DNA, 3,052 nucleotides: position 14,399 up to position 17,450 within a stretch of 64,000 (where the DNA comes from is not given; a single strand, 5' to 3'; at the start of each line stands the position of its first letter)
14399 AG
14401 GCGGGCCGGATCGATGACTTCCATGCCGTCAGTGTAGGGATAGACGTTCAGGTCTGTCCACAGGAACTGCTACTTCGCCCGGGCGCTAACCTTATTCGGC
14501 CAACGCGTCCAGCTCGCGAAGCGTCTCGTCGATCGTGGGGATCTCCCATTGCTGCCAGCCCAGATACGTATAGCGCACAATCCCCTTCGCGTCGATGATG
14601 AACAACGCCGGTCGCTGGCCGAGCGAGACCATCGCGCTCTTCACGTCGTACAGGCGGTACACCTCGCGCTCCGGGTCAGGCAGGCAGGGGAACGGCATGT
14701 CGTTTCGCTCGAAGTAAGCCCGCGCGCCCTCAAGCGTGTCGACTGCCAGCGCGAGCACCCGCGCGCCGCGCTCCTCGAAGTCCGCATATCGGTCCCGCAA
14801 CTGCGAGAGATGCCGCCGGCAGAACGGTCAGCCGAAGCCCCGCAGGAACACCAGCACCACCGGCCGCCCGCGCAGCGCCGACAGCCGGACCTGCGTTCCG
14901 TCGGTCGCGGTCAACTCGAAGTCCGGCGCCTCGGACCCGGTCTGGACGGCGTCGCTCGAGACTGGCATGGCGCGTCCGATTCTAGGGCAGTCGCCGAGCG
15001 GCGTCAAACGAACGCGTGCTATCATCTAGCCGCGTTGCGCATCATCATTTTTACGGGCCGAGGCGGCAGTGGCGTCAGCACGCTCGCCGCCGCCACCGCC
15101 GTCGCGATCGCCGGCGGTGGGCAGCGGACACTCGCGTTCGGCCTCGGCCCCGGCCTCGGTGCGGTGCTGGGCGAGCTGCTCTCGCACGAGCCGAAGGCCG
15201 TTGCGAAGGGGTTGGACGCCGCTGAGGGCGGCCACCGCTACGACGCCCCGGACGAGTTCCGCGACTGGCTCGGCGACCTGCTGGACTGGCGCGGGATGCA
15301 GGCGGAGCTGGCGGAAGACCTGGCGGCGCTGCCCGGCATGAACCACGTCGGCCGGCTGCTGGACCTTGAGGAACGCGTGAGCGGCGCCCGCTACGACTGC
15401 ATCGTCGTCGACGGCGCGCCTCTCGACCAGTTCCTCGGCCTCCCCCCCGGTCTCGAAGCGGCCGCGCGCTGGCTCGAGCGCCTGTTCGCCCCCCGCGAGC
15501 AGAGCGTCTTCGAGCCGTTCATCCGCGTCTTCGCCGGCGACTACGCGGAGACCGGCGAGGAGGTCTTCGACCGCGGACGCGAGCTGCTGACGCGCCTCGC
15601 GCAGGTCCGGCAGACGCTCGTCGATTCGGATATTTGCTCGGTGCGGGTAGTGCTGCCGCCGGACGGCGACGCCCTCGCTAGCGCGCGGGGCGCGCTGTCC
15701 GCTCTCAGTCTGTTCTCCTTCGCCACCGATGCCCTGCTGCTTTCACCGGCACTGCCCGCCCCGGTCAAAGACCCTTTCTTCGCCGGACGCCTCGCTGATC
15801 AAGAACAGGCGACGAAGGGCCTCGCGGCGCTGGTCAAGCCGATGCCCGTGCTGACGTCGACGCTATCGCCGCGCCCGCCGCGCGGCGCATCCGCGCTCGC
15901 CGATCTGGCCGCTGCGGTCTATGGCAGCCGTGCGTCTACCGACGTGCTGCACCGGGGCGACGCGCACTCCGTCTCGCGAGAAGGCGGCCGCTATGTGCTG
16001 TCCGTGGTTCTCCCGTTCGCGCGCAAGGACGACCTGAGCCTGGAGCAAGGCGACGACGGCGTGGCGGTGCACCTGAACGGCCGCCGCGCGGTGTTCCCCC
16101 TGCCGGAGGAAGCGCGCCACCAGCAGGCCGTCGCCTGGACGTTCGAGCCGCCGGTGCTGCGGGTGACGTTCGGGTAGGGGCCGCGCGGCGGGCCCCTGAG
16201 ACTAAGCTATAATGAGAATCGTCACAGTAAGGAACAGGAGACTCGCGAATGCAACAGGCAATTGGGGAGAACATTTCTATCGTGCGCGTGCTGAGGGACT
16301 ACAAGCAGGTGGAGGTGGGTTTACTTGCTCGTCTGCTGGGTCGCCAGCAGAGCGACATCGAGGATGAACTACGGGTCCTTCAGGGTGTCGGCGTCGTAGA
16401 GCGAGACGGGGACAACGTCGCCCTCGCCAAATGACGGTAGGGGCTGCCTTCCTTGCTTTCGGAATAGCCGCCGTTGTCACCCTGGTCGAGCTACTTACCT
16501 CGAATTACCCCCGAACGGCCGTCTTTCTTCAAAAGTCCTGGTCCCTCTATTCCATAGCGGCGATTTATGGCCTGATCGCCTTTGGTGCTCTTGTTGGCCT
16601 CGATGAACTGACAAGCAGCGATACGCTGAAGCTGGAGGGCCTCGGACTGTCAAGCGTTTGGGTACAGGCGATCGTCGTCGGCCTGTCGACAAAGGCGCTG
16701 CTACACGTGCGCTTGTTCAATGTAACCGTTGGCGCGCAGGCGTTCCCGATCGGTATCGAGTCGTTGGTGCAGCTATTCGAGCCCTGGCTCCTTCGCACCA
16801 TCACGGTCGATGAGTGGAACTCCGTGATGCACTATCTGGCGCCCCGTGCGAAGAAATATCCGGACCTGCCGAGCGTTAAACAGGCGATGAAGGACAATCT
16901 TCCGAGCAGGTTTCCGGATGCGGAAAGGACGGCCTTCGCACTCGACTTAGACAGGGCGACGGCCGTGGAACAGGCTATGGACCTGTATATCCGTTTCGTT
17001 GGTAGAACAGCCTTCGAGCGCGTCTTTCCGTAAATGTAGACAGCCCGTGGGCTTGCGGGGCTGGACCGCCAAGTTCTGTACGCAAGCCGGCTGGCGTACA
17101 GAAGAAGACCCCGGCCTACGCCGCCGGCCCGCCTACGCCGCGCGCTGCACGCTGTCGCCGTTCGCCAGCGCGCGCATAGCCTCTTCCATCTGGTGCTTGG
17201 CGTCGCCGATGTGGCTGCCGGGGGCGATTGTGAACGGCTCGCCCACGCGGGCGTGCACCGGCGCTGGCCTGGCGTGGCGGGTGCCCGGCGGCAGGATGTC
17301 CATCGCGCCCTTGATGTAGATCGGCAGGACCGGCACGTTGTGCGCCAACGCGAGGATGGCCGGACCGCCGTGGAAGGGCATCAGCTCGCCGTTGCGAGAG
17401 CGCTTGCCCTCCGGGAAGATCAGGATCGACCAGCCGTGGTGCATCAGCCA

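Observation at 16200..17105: Lower-GC two-gene island: small winged-helix-like protein translationally coupled to a 3-TM membrane protein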

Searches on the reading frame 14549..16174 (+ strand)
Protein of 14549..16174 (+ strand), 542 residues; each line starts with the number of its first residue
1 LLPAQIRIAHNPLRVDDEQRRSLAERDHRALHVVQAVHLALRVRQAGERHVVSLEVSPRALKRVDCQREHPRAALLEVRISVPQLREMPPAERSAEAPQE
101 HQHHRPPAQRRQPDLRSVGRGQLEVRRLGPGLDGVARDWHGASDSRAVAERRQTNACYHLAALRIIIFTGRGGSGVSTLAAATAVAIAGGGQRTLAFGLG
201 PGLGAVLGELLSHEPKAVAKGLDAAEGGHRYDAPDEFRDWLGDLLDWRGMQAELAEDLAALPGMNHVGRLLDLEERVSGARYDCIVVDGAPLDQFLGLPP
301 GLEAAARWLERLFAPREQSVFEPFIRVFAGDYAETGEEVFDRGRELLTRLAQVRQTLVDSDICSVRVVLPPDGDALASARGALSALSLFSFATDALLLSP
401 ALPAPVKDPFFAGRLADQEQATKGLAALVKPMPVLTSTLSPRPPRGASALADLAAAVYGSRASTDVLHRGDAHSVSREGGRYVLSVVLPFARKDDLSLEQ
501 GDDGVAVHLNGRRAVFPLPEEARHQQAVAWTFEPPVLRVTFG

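Call 4: search_protein_families(library=pfam, proteins=[window:14549-16174:+], max_evalue=1)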
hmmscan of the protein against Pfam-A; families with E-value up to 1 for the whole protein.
window:14549-16174:+ (542 aa): 5 families
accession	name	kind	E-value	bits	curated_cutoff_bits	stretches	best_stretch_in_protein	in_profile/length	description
PF02374.21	ArsA_ATPase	-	7.6e-29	101.3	24.3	1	164-458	2-304/305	Anion-transporting ATPase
PF17886.7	ArsA_HSP20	-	2e-07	30.9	22.5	1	479-541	1-63/63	HSP20-like domain found in ArsA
PF01656.29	CbiA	-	0.015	15.7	25.4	1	165-251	1-54/125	CobQ/CobB/MinD/ParA nucleotide binding domain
PF25181.1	Phage_Bbp19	-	0.14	12.5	25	1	477-516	7-45/61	Bbp19-like phage protein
PF00142.24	Fer4_NifH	-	0.38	10.6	25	1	164-201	1-38/271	4Fe-4S iron sulfur cluster binding proteins, NifH/frxC family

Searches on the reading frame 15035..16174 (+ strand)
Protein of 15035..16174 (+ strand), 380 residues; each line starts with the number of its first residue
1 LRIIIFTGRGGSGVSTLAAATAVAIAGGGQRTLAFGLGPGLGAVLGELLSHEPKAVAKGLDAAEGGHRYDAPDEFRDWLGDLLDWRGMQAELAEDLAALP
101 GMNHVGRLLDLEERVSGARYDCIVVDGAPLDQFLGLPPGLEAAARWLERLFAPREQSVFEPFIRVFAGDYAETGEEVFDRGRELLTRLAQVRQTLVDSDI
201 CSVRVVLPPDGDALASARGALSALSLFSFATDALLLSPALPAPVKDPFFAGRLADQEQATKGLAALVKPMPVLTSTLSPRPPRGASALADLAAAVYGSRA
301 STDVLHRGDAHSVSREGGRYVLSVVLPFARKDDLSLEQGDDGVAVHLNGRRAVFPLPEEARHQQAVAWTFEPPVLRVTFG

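Call 21: find_related_loci(query=window:15035-16174:+, collection=genome_contigs, flank=6000)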
Query window:15035-16174:+ (380 aa) in genome_contigs; peptide patterns used: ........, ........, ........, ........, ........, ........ (x = any residue, [..] = any of these).
108 stretches matched a pattern, but none encodes a relative of the query by tblastn (E <= 1e-3).

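Call 23: find_related_loci(query=window:15035-16174:+, collection=metagenome_contigs, flank=5000)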
Query window:15035-16174:+ (380 aa) in metagenome_contigs; peptide patterns used: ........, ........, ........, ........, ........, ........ (x = any residue, [..] = any of these).
137 stretches matched a pattern, but none encodes a relative of the query by tblastn (E <= 1e-3).

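Call 44: find_homologous_proteins(query=window:15035-16174:+, max_evalue=1e-30)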
Query window:15035-16174:+ (380 aa): 199 proteins with E <= 1e-30 among 8000 candidates; the best 120 are listed.
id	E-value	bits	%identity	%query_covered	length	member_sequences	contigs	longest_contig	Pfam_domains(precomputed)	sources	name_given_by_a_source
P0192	6.1e-245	830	100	100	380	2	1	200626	PF17886.8,PF02374.22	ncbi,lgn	-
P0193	8.7e-148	510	63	100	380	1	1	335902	PF17886.8,PF02374.22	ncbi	-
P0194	6.3e-144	498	61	100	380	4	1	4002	PF17886.8,PF02374.22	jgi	jgi:arsenite-transporting ATPase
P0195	1.5e-143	497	61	100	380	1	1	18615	PF17886.8,PF02374.22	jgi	jgi:arsenite-transporting ATPase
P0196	7.0e-141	488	60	100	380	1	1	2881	PF17886.8,PF02374.22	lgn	-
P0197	2.6e-139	483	60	100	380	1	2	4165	PF17886.8,PF02374.22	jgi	-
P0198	2.9e-138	479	61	100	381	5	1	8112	PF17886.8,PF02374.22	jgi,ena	-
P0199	4.7e-138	478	59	100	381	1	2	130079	PF01656.30,PF17886.8,PF02374.22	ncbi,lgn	-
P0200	5.6e-137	475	59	100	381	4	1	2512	PF17886.8,PF02374.22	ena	-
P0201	6.7e-135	468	58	100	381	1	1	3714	PF17886.8,PF02374.22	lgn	-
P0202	1.0e-134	467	58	100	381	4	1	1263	PF17886.8,PF02374.22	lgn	-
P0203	1.1e-134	467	60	100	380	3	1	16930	PF01656.30,PF17886.8,PF02374.22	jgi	jgi:arsenite-transporting ATPase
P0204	2.2e-134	466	59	100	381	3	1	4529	PF17886.8,PF02374.22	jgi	jgi:arsenite-transporting ATPase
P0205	2.6e-134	466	58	100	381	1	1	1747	PF17886.8,PF02374.22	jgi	jgi:arsenite-transporting ATPase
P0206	8.9e-132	458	58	100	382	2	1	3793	PF17886.8,PF02374.22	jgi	jgi:arsenite-transporting ATPase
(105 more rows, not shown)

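Call 46: find_encoding_contigs(protein=P0193, flank=6000, max_places=1)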
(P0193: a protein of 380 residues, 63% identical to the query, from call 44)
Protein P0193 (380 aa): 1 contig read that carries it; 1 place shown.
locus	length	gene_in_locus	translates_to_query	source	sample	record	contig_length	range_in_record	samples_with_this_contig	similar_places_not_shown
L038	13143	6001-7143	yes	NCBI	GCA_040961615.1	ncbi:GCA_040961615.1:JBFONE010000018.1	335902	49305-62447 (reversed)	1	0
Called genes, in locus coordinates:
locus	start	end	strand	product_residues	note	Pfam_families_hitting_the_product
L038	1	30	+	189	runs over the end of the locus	PF01923:Cob_adeno_trans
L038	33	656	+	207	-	PF00300:His_Phos_1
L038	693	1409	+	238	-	PF01694:Rhomboid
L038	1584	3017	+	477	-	-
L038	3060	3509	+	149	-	-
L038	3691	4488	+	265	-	-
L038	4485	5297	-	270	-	PF25145:NfeD1b_N, PF01343:Peptidase_S49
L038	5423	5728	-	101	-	PF00578:AhpC-TSA, PF08534:Redoxin, PF13911:AhpC-TSA_2 (weak)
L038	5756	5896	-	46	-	PF00578:AhpC-TSA (weak)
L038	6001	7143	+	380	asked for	PF02374:ArsA_ATPase, PF17886:ArsA_HSP20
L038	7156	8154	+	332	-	PF23213: (weak), PF23212:DUF7064 (weak)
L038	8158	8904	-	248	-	PF01553:Acyltransferase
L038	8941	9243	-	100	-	PF01978:TrmB (weak), PF24034:DUF7343 (weak), PF13412:HTH_24 (weak)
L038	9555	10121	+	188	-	PF04542:Sigma70_r2, PF08281:Sigma70_r4_2, PF04545:Sigma70_r4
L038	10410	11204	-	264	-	PF00106:adh_short, PF13561:adh_short_C2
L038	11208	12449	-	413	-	PF02515:CoA_transf_3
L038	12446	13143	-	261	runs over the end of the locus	PF02146:SIR2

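Call 47: find_encoding_contigs(protein=P0195, flank=6000, max_places=1)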
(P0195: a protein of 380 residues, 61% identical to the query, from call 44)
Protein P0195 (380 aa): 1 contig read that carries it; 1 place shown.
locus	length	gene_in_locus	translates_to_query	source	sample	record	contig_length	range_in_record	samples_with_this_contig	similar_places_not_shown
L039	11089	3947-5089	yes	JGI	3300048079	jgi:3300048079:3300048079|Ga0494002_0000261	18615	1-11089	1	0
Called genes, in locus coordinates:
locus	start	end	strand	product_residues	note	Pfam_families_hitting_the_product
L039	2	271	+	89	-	?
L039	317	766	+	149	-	-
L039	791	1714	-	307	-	PF02353:CMAS, PF13489:Methyltransf_23, PF01209:Ubie_methyltran (faint), PF13847:Methyltransf_31, PF08241:Methyltransf_11, PF08242:Methyltransf_12, PF13649:Methyltransf_25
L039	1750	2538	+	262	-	-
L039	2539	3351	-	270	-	PF25145:NfeD1b_N, PF01343:Peptidase_S49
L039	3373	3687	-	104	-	PF00578:AhpC-TSA, PF08534:Redoxin, PF13911:AhpC-TSA_2 (weak)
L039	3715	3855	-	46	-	PF08534:Redoxin (weak), PF00578:AhpC-TSA (weak)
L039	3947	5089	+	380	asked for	PF02374:ArsA_ATPase, PF17886:ArsA_HSP20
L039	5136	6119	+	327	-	PF23212:DUF7064 (weak)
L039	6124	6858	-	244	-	PF01553:Acyltransferase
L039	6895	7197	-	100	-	PF01978:TrmB (weak), PF24034:DUF7343 (weak), PF13412:HTH_24 (weak)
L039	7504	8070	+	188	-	PF04542:Sigma70_r2, PF08281:Sigma70_r4_2, PF04545:Sigma70_r4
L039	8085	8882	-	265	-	PF00106:adh_short, PF13561:adh_short_C2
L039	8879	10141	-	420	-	PF02515:CoA_transf_3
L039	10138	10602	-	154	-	PF01850:PIN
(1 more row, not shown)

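Call 48: find_encoding_contigs(protein=P0199, flank=6000, max_places=1)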
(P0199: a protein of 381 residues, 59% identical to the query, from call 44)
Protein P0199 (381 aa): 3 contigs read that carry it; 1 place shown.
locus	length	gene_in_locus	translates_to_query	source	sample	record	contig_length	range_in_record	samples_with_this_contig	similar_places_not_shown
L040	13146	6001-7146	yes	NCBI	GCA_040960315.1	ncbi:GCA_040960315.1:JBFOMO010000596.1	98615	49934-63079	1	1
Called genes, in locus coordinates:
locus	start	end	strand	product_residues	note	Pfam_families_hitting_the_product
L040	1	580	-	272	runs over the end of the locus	PF04909:Amidohydro_2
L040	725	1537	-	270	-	PF08543:Phos_pyr_kin, PF00294:PfkB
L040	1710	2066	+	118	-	PF01894:YjbQ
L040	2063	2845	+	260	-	PF02146:SIR2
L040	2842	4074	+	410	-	PF02515:CoA_transf_3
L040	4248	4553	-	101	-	PF00578:AhpC-TSA, PF08534:Redoxin, PF13911:AhpC-TSA_2 (faint)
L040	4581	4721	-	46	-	PF00578:AhpC-TSA (weak)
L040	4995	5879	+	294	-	PF00188:CAP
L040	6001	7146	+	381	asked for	PF01656:CbiA (weak), PF02374:ArsA_ATPase, PF17886:ArsA_HSP20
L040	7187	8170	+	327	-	PF23213: (weak), PF23212:DUF7064 (weak)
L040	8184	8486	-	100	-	PF24034:DUF7343 (weak), PF01978:TrmB (weak), PF13412:HTH_24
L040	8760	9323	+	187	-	PF04542:Sigma70_r2, PF08281:Sigma70_r4_2, PF04545:Sigma70_r4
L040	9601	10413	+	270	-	PF25145:NfeD1b_N, PF01343:Peptidase_S49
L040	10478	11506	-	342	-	PF02633:Creatininase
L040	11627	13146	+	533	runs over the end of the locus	PF00404:Dockerin_1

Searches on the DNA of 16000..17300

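Call 82: search_rna_families(source=window, start=16000, end=17300, threshold=evalue, max_evalue=1)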
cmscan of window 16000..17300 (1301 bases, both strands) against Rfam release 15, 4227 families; matches with E-value up to 1: 1.
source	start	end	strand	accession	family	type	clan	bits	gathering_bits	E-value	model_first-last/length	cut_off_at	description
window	16638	16683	-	RF02163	sR-tMet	Gene; snRNA; snoRNA; CD-box;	-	22.2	50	0.37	1-72/72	no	Small nucleolar RNA sR-tMet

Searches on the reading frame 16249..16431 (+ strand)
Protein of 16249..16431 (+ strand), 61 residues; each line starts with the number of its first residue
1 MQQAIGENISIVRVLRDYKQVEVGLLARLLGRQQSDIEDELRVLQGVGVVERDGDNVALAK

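Call 4: search_protein_families(library=pfam, proteins=[window:16249-16431:+], max_evalue=1)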
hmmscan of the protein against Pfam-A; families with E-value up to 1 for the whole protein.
window:16249-16431:+ (61 aa): 4 families
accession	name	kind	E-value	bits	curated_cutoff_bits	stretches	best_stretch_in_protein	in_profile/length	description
PF25212.1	HVO_A0114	-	3.8e-06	27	27.6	1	7-56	23-72/84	HVO_A0114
PF19187.6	HTH_PafC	-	0.0064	16.8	32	1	8-54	6-52/115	PafC helix-turn-helix domain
PF14394.12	DUF4423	-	0.066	13.4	30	1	17-56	31-73/165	Domain of unknown function (DUF4423)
PF01978.25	TrmB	-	0.16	12.3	25.6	1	18-54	20-56/68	Sugar-specific transcriptional regulator TrmB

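Call 5: search_protein_families(library=padloc, proteins=[window:16249-16431:+], max_evalue=1)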
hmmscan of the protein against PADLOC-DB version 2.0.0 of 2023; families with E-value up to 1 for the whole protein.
window:16249-16431:+ (61 aa): 2 families
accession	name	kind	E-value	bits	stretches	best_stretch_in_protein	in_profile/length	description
PDLC01850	CARF3--CARF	-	0.0014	16.5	1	3-56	142-195/209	-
PDLC01434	CasR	-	0.023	12.6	1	7-54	129-175/191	"CAS-I,CAS-II,CAS-III,CAS-IV,CAS-V,CAS-VI; associated_signaling"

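Call 6: search_protein_families(library=phrogs, proteins=[window:16249-16431:+], max_evalue=1)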
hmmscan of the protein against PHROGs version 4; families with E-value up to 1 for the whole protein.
window:16249-16431:+ (61 aa): 1 family
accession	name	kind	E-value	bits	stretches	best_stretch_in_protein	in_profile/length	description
phrog_11214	-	unknown function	0.00095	20.1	1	7-56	52-101/123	-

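Call 7: search_protein_families(library=ncbifam, proteins=[window:16249-16431:+], max_evalue=1)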
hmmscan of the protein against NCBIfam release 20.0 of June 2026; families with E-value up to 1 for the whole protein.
window:16249-16431:+ (61 aa): 1 family
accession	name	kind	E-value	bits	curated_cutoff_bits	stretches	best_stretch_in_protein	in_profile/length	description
NF033788.1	HTH_metalloreg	subfamily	0.00017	21.3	55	1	9-53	14-58/77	metalloregulator ArsR/SmtB family transcription factor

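Call 37: find_homologous_proteins(query=window:16249-16431:+, max_evalue=0.01)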
Query window:16249-16431:+ (61 aa): 1 proteins with E <= 0.01 among 3 candidates.
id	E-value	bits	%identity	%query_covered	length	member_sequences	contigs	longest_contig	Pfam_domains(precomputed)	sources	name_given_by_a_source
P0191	6.8e-29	115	100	100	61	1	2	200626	PF25212.3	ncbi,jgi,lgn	-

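Call 54: search_solved_structures(query=A3, max_evalue=1, show_alignments=2)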
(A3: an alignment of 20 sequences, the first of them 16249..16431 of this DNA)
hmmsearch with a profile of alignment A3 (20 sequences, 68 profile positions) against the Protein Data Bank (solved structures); distinct sequences matched with E-value up to 1: 41.
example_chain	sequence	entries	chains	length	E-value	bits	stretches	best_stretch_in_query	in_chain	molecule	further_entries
6mol_A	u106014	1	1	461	1e-06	31.4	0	11-26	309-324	Monoextended DARPin R12 (M_R12)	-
7ueb_E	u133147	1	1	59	0.0018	21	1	12-55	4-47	PscE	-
1zyb_A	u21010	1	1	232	0.012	18.3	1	23-61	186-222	transcription regulator, CRP family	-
1i1g_A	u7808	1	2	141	0.019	17.7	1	31-56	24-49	TRANSCRIPTIONAL REGULATOR LRPA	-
2lvs_A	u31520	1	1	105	0.038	16.7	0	20-61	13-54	Putative uncharacterized protein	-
2vla_A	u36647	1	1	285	0.04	16.7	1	38-65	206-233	RESTRICTION ENDONUCLEASE R.BPUJI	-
5hlt_A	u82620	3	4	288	0.042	16.6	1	38-65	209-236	Restriction endonuclease R.BpuJI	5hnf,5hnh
1uly_A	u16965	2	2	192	0.065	16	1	14-59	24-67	hypothetical protein PH1932 | hypothetical transcription regulator protein, PH1932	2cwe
5ooy_A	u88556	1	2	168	0.077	15.8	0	8-26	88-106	DARPin VHAH-1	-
2xvc_A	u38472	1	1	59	0.085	15.6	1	27-58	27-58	ESCRT-III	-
9f22_B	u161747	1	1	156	0.098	15.4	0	9-26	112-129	DARPin DP1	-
2eth_A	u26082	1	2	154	0.098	15.4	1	31-62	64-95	transcriptional regulator, putative, Mar family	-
6cmv_A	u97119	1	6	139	0.14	14.9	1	24-59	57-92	Transcriptional regulator Lrs14-like protein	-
8q90_A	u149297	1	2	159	0.14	14.9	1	31-56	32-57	AsnC family transcriptional regulator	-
9day_A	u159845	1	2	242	0.28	14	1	36-64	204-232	Transcriptional regulator, putative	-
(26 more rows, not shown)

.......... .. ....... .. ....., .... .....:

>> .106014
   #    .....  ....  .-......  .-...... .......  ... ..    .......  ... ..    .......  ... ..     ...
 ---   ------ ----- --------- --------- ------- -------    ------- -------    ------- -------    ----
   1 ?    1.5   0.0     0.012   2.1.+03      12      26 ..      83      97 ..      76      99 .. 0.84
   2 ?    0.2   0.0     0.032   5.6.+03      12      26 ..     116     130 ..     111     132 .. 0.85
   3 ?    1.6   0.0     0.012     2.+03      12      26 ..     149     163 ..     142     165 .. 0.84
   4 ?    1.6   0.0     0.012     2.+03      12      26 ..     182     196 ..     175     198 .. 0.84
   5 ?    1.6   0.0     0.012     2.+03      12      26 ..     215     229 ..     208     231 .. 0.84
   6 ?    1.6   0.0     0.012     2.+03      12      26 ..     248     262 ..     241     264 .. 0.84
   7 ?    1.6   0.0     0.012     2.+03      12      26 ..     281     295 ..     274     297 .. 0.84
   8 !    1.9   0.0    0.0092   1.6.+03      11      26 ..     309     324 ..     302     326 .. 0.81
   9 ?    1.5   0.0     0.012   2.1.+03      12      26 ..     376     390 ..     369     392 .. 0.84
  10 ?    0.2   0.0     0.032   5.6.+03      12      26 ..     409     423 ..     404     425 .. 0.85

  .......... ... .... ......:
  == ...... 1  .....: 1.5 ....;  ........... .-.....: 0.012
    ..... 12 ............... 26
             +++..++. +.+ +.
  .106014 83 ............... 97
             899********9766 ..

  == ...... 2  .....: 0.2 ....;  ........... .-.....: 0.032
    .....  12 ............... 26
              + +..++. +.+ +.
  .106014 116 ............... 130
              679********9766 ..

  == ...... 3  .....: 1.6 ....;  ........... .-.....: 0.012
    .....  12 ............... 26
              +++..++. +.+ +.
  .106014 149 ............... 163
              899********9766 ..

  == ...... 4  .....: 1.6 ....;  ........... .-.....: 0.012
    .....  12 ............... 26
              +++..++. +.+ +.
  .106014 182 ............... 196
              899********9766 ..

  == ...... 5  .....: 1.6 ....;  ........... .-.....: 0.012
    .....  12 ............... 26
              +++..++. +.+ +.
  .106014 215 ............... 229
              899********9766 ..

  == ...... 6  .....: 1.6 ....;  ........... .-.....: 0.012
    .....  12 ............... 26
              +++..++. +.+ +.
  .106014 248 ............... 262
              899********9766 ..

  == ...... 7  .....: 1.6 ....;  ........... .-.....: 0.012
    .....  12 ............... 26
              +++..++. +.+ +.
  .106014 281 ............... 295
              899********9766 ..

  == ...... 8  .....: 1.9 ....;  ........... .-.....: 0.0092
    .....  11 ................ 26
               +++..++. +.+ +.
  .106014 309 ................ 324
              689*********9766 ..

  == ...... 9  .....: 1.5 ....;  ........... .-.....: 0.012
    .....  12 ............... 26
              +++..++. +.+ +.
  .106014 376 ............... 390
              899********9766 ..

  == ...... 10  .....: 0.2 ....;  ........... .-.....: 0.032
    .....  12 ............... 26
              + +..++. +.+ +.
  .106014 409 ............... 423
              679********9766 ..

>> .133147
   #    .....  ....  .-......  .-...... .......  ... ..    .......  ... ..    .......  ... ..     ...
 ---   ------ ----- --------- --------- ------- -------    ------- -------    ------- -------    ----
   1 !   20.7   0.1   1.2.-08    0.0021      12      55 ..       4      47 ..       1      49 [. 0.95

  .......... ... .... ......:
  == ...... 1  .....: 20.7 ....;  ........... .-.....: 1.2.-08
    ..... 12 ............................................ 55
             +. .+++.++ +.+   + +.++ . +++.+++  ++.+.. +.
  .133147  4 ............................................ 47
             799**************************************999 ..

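Call 79: predict_structure(protein=window:16249-16431:+)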
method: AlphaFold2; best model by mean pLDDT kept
length: 61 residues; sequences in the alignment: 1
mean_pLDDT: 89.7   pTM: 0.72
mean pLDDT of the five models: 89.7, 88.0, 85.2, 78.6, 68.5
residues with pLDDT >= 90: 49; 70-90: 6; 50-70: 4; < 50: 2
segments of 3 or more residues with pLDDT < 50: none
pLDDT, mean of each block of 10 residues (from residue 1): 65 93 96 95 95 95 83
secondary structure, 60 per line:
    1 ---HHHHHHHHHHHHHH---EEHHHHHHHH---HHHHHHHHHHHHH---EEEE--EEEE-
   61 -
elements in order: H4-17 H23-30 H34-46 E50-53 E56-59
